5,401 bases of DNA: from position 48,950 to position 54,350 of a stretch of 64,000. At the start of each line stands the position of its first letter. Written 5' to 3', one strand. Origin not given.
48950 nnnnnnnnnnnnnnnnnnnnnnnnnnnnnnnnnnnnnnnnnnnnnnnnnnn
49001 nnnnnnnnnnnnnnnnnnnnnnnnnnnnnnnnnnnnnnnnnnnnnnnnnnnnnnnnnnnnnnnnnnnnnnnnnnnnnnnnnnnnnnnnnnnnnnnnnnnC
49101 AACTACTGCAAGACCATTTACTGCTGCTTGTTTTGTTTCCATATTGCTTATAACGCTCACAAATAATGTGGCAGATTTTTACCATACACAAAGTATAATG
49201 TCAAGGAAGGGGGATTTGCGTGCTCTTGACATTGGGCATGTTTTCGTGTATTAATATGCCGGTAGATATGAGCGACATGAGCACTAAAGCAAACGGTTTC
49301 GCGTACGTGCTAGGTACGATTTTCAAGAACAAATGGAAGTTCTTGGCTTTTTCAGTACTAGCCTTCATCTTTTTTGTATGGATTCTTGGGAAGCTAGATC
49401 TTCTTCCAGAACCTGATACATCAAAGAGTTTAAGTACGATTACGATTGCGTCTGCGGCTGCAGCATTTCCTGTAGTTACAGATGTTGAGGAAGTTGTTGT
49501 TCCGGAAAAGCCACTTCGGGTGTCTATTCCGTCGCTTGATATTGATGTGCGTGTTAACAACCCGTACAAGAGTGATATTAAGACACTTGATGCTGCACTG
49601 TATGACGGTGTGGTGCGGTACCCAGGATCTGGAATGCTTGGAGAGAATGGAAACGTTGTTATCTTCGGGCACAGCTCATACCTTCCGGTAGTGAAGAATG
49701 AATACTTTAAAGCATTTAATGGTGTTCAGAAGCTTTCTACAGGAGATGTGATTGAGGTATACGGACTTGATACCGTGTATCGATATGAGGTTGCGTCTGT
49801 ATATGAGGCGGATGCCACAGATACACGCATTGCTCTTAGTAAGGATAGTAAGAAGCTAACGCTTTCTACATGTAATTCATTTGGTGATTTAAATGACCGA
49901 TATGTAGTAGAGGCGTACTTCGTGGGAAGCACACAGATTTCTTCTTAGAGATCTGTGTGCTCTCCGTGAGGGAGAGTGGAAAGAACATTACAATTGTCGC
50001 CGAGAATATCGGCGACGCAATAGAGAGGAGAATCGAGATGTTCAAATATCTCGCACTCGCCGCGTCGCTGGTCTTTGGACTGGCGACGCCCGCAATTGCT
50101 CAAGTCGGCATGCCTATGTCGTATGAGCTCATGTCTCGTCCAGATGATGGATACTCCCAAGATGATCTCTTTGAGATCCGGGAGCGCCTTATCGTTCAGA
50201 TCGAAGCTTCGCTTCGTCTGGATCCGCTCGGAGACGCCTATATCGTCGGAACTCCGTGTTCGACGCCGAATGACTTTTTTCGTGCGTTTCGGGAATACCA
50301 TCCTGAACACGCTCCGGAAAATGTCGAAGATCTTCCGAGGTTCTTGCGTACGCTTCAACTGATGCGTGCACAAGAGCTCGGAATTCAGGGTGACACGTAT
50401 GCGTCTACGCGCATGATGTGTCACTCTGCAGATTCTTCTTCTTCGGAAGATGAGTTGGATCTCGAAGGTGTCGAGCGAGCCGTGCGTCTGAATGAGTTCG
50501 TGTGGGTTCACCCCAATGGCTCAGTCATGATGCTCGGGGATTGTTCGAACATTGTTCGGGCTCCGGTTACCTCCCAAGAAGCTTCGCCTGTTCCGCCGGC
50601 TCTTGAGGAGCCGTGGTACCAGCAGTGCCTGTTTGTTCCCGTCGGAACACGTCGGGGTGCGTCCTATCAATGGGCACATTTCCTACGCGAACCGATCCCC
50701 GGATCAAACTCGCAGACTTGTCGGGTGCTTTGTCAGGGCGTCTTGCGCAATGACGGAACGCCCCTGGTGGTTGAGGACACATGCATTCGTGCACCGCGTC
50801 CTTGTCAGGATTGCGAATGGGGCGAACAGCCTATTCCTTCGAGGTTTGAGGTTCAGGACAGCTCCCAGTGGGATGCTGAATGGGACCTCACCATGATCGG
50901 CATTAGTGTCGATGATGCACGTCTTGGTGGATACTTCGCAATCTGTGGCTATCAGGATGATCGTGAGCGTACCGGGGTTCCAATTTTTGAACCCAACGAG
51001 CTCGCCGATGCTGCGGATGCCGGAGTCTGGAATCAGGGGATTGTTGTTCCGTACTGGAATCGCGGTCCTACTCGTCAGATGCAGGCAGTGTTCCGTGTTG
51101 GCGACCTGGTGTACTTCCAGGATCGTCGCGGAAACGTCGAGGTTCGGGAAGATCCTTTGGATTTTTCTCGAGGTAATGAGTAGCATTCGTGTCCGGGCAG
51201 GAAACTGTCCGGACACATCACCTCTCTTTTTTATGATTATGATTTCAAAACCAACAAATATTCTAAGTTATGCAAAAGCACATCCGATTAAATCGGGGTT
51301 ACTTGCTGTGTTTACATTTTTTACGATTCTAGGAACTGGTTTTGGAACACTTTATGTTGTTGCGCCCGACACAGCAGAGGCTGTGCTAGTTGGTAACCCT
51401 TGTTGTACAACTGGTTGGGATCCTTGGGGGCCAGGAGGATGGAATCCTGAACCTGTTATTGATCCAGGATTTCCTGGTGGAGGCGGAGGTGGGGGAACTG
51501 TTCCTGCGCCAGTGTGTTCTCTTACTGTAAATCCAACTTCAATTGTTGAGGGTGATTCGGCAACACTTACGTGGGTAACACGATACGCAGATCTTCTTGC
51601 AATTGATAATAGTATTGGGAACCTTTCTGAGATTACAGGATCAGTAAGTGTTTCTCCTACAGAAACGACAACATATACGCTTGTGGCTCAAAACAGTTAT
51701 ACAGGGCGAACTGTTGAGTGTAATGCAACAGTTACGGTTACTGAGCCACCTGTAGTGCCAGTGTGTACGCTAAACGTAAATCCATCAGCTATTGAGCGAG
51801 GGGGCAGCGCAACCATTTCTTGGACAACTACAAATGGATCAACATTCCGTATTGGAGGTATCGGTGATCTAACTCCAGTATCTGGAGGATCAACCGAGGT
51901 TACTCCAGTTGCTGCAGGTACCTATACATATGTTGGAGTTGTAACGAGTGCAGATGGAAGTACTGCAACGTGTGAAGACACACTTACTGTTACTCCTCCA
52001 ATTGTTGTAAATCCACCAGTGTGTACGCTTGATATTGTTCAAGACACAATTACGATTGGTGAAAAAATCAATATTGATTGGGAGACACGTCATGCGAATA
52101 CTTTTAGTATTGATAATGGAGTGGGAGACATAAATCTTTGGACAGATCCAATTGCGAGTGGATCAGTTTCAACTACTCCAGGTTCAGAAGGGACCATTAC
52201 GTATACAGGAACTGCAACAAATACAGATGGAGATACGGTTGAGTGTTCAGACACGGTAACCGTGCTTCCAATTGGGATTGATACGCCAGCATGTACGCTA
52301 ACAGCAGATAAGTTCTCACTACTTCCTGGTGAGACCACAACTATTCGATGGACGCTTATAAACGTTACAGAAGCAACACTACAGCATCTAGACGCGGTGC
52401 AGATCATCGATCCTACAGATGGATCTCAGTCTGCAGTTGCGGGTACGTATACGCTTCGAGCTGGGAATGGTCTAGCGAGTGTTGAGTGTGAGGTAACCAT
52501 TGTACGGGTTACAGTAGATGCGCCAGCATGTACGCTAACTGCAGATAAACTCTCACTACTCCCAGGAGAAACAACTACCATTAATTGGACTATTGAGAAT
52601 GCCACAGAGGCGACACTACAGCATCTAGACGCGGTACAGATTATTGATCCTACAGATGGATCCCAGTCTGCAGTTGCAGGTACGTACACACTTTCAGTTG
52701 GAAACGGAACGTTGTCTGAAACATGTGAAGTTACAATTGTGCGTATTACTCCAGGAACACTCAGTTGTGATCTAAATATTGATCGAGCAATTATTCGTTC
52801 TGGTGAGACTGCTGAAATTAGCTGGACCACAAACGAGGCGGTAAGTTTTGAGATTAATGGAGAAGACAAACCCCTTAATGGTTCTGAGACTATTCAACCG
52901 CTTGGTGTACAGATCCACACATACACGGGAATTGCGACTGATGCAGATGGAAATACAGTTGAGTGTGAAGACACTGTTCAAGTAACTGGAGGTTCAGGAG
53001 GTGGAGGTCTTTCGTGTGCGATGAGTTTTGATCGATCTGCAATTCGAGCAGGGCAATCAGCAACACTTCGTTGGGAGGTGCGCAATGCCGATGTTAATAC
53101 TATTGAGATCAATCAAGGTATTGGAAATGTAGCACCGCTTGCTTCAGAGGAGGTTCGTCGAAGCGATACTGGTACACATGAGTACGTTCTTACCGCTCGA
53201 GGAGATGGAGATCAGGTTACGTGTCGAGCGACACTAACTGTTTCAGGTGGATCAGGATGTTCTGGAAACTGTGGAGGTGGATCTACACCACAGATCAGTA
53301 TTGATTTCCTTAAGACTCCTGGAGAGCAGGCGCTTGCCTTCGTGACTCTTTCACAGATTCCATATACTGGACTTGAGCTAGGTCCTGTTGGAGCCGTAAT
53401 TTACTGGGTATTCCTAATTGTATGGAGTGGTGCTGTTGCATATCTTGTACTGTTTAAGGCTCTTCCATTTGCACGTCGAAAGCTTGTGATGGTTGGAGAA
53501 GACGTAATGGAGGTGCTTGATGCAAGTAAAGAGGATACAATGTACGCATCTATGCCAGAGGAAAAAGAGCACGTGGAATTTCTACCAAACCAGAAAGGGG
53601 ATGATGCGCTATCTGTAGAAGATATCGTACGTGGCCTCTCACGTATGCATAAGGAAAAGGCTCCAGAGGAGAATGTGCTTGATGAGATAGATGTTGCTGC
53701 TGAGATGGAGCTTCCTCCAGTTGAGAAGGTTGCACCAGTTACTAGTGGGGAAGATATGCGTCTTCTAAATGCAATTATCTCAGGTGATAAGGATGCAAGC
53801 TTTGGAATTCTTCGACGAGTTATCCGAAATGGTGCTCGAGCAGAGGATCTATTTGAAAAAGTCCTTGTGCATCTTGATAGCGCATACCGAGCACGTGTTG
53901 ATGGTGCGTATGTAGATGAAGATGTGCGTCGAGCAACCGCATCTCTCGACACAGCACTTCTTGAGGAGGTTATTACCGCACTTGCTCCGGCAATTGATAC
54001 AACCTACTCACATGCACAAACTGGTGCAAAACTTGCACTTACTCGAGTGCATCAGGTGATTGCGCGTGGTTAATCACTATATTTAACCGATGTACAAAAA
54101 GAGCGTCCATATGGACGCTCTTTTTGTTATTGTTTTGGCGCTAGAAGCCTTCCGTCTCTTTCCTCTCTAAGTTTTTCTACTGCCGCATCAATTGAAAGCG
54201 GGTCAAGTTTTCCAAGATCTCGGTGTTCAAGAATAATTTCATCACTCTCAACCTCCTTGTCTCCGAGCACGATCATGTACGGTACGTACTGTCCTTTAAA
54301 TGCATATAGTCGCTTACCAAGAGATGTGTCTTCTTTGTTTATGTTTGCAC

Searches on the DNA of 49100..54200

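Call 68: search_rna_families(source=window, start=49100, end=54200, threshold=evalue, max_evalue=0.01)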
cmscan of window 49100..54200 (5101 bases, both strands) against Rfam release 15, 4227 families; matches with E-value up to 0.01: 2.
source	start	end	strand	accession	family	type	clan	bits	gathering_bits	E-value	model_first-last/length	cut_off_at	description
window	54026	54133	-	RF01808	MicX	Gene; sRNA;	-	29.6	75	0.0011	1-194/194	no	MicX Vibrio cholerae sRNA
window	54096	54197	-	RF02503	Atu_C9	Gene; sRNA;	-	28.6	40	0.00012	90-192/192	no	Rhizobiales sRNA Atu_C9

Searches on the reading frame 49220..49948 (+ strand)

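Call 69: search_protein_families(library=pfam, proteins=[window:49220-49948:+], max_evalue=0.001)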
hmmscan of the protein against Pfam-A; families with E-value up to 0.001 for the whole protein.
window:49220-49948:+ (242 aa): 1 family
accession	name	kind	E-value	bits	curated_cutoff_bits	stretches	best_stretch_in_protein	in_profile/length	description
PF04203.18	Sortase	-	1.8e-21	76.6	26.6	1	102-233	2-123/125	Sortase domain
